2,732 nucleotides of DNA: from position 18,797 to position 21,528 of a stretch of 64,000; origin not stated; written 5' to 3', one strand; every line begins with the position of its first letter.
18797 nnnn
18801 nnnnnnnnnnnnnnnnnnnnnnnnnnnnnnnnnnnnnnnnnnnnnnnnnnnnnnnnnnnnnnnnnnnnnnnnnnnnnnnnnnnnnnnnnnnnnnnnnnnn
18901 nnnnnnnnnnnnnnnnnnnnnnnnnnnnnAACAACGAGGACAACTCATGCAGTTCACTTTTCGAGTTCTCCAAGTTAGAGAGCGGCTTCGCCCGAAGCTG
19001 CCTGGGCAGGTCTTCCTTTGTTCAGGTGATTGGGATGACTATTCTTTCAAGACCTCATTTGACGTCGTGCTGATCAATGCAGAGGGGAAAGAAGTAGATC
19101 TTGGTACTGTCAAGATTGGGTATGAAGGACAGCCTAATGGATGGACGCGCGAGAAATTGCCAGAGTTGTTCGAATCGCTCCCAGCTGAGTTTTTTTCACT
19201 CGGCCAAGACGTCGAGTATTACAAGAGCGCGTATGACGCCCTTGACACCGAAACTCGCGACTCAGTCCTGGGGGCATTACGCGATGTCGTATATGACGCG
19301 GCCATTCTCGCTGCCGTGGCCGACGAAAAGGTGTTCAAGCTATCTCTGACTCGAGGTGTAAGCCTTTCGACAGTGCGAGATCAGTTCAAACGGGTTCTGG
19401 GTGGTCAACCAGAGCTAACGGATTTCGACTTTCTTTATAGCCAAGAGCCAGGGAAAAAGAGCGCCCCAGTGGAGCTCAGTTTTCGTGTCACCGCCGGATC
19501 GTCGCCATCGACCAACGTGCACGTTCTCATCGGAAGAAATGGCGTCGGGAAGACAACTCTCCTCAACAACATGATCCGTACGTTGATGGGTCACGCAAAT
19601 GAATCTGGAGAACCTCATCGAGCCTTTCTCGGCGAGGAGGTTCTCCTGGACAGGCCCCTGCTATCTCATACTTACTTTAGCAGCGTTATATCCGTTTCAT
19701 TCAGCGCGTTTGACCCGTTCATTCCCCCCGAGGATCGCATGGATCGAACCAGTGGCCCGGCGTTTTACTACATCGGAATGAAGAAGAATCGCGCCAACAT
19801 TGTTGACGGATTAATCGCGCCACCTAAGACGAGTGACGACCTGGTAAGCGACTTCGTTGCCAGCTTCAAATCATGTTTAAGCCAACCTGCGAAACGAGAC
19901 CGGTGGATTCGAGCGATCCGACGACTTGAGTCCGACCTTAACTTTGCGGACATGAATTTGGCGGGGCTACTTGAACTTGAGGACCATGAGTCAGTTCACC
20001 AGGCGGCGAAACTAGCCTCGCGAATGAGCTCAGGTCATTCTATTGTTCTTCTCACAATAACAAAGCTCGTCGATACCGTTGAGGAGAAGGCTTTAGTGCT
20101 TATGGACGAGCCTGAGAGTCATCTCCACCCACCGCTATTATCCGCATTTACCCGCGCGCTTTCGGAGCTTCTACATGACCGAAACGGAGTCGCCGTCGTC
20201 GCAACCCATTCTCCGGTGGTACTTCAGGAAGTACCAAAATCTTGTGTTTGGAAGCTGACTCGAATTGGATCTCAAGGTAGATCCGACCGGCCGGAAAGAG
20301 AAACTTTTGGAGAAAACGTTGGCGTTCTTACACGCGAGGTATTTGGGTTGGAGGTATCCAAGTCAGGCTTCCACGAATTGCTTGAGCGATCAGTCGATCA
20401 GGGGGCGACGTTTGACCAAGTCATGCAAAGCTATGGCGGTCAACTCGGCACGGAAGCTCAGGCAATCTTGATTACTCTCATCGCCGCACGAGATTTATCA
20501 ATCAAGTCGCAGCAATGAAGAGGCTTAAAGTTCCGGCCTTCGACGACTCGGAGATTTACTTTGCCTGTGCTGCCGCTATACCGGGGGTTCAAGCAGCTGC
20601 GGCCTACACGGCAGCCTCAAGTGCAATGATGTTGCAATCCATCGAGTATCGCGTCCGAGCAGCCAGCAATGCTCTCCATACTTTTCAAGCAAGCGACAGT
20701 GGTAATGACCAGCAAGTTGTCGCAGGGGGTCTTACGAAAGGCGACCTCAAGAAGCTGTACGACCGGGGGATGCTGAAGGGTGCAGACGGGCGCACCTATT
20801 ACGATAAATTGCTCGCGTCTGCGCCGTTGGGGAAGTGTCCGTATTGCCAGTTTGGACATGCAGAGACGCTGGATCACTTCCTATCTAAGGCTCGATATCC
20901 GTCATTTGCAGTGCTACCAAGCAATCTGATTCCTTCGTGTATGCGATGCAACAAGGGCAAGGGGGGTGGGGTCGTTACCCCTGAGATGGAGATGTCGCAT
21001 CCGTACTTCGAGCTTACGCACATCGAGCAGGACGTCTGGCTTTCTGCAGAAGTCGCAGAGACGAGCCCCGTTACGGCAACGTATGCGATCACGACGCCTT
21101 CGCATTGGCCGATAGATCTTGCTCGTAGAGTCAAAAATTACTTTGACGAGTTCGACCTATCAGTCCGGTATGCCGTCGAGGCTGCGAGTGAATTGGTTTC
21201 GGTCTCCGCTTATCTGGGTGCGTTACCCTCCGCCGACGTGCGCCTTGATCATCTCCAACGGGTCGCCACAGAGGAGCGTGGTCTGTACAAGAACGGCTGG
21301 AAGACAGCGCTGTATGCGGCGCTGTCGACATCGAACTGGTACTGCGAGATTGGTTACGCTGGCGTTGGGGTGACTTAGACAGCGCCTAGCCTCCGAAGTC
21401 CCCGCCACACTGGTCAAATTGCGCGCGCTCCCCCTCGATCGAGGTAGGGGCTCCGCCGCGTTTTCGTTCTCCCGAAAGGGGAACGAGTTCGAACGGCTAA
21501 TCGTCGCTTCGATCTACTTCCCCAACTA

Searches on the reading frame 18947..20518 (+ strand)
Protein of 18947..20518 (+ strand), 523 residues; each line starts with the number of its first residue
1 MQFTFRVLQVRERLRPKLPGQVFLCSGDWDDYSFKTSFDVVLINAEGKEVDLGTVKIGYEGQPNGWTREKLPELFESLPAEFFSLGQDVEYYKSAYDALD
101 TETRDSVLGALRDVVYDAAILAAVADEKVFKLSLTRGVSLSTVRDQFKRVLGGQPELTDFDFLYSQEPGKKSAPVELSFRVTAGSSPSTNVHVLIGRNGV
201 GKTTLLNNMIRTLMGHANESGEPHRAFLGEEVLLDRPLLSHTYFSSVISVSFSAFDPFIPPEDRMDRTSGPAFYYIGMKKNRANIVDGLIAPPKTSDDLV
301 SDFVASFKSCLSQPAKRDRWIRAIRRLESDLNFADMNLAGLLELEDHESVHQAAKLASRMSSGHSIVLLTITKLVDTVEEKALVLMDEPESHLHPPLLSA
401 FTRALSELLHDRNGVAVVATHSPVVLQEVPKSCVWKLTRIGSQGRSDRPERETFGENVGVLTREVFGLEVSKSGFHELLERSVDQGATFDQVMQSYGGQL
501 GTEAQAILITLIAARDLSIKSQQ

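Call 3: search_protein_families(library=pfam, proteins=[window:18947-20518:+])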
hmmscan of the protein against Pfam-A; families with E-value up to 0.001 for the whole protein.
window:18947-20518:+ (523 aa): 4 families
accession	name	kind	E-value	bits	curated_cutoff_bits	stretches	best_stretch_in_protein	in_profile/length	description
PF13304.12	AAA_21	-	4.3e-16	60.3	27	1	357-426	235-303/304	AAA domain, putative AbiEii toxin, Type IV TA system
PF13175.12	AAA_15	-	1.9e-10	41.4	32.1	1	358-424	299-372/374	AAA ATPase domain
PF00005.33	ABC_tran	-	0.00021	22.4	25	0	189-215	11-37/137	ABC transporter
PF13191.12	AAA_16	-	0.00096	20.1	32.6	0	185-328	20-142/167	AAA ATPase domain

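Call 4: search_protein_families(library=ncbifam, proteins=[window:18947-20518:+])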
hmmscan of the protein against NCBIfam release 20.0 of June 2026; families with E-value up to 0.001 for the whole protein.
window:18947-20518:+ (523 aa): 17 families
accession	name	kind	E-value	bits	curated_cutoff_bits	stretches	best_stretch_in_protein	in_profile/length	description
NF041760.1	PtuA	equivalog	2.8e-12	46.3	500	1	377-459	373-454/524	retron Ec78 anti-phage system effector ATPase PtuA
NF047739.1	antiphage_MADS3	equivalog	2e-11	43.7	420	1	355-430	311-383/427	methylation-associated defense system AAA family ATPase MAD3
TIGR04435.1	restrict_AAA_1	hypoth_equivalog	2.1e-10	39.9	300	1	358-501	396-551/568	restriction system-associated AAA family ATPase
TIGR02857.1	CydD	equivalog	5.7e-07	28.9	435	0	378-431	474-525/529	thiol reductant ABC exporter subunit CydD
NF000355.4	ribo_prot_ABC_F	equivalog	1e-06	28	380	0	194-211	33-50/499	ribosomal protection-like ABC-F family protein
TIGR01189.1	ccmA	equivalog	6.6e-06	25.9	131.6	0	176-207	18-44/198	heme ABC exporter ATP-binding protein CcmA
TIGR03410.1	urea_trans_UrtE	equivalog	8.8e-06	25.3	285.8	0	188-213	25-50/230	urea ABC transporter ATP-binding subunit UrtE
TIGR03375.1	type_I_sec_LssB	subfamily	1.2e-05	23.9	693.1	0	378-446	619-685/696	type I secretion system permease/ATPase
NF038234.1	retron_eff_Eco8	equivalog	3e-05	22.8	250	0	371-431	263-330/679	retron Eco8 family effector endonuclease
NF000169.2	ABCF_Sal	exception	5.5e-05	22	725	0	192-211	29-49/542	Sal family ABC-F type ribosomal protection protein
TIGR01166.1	cbiO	subfamily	7.9e-05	22.2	211.8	0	189-213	18-42/190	cobalt ABC transporter, ATP-binding protein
TIGR03608.1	L_ocin_972_ABC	subfamily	8.2e-05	22.2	254.85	0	190-209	25-44/206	putative bacteriocin export ABC transporter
TIGR01842.1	type_I_sec_PrtD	subfamily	0.00035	19.2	510.15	0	382-443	474-534/544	type I secretion system permease/ATPase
NF040873.1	AztA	equivalog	0.00058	19.5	220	0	187-211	16-40/191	zinc ABC transporter ATP-binding protein AztA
NF010068.0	PRK13548.1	equivalog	0.00059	19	261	0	188-214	30-56/261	heme ABC transporter ATP-binding protein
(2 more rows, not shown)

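Call 38: search_protein_families(library=padloc, proteins=[window:18947-20518:+], max_evalue=0.001)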
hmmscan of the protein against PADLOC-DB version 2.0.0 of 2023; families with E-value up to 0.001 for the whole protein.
window:18947-20518:+ (523 aa): 119 families (the best 25 are shown)
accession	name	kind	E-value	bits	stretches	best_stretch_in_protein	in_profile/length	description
PDLC04235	PDC-M01A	-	4.7e-201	667.1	1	4-516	2-506/510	-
PDLC00282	PtuA1|PtuA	-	1.4e-184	612.8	1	5-516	3-516/520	AAA ATPase domain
PDLC04236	PDC-M01A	-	6.4e-156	517.3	1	128-516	2-385/388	-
PDLC04244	PDC-M01A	-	2.1e-94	315.1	1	17-512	17-477/482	-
PDLC04243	PDC-M01A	-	2.7e-70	235.5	1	16-513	14-527/537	-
PDLC04239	PDC-M01A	-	8.4e-50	167.8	2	359-519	389-549/552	-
PDLC04238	PDC-M01A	-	9.2e-50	167.9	2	20-285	22-285/564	-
PDLC04240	PDC-M01A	-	7e-41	138.5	1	22-492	173-616/639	-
PDLC04237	PDC-M01A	-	2.3e-40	136.7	2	358-483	414-542/586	-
PDLC04242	PDC-M01A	-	2.3e-29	100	2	342-510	386-557/566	-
PDLC00283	PtuA1|PtuA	-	7.7e-24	82.6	2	336-437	250-357/448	AAA ATPase domain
PDLC04241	PDC-M01A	-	4.2e-23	79.8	2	360-503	277-420/435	-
PDLC00266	PtuA1|PtuA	-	9.1e-17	59.4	1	340-431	294-385/483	AAA ATPase domain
PDLC02981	AriAB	-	6.2e-16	56.2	1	340-444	291-395/694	-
PDLC02980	AriA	-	7.5e-16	57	1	357-426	235-303/304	-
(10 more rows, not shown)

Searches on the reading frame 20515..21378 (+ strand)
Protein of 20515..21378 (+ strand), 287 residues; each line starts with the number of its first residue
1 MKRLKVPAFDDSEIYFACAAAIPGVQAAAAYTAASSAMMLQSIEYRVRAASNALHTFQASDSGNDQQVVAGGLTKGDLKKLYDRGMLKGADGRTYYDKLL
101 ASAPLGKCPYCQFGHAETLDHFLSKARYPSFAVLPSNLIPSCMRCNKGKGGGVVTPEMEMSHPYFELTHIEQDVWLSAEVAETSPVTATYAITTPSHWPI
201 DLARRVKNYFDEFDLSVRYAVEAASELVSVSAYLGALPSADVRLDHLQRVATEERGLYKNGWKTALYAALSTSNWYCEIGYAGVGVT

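Call 3: search_protein_families(library=pfam, proteins=[window:20515-21378:+])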
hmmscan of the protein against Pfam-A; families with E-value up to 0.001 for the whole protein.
window:20515-21378:+ (287 aa): 0 families

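Call 4: search_protein_families(library=ncbifam, proteins=[window:20515-21378:+])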
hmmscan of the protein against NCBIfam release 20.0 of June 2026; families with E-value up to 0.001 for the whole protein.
window:20515-21378:+ (287 aa): 0 families

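Call 38: search_protein_families(library=padloc, proteins=[window:20515-21378:+], max_evalue=0.001)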
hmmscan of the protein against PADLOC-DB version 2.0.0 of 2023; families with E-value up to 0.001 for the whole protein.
window:20515-21378:+ (287 aa): 44 families (the best 25 are shown)
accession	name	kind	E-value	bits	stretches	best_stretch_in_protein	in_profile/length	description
PDLC04256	PDC-M01B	-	2.5e-81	271.4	1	1-278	1-282/285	-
PDLC04264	PDC-M01B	-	1.2e-78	262.8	1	1-282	1-279/282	-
PDLC04253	PDC-M01B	-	4e-67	225.1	1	1-278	1-280/366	-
PDLC04255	PDC-M01B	-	6.6e-61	204.5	1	1-278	1-282/285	-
PDLC04248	PDC-M01B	-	1.8e-56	189.5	1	75-282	3-213/216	-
PDLC04259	PDC-M01B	-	7.1e-53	178.3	1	1-281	1-272/277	-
PDLC04262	PDC-M01B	-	1.2e-47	160.9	1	30-282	9-257/259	-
PDLC04251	PDC-M01B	-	4.6e-44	148.9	1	1-278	1-274/279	-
PDLC04247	PDC-M01B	-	1.7e-42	144.3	1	69-278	63-277/286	-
PDLC04249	PDC-M01B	-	6.1e-32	109.3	1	42-284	42-280/286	-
PDLC04252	PDC-M01B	-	1.2e-27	94.8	1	45-231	41-223/294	-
PDLC04266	PDC-M01B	-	2.1e-27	94.5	1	106-281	95-276/281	-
PDLC04263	PDC-M01B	-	1.4e-26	91.9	1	1-277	1-276/291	-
PDLC04270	PDC-M01B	-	1.7e-22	78.2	1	4-272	5-263/280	-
PDLC04257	PDC-M01B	-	4.2e-22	76.7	1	101-282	90-277/287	-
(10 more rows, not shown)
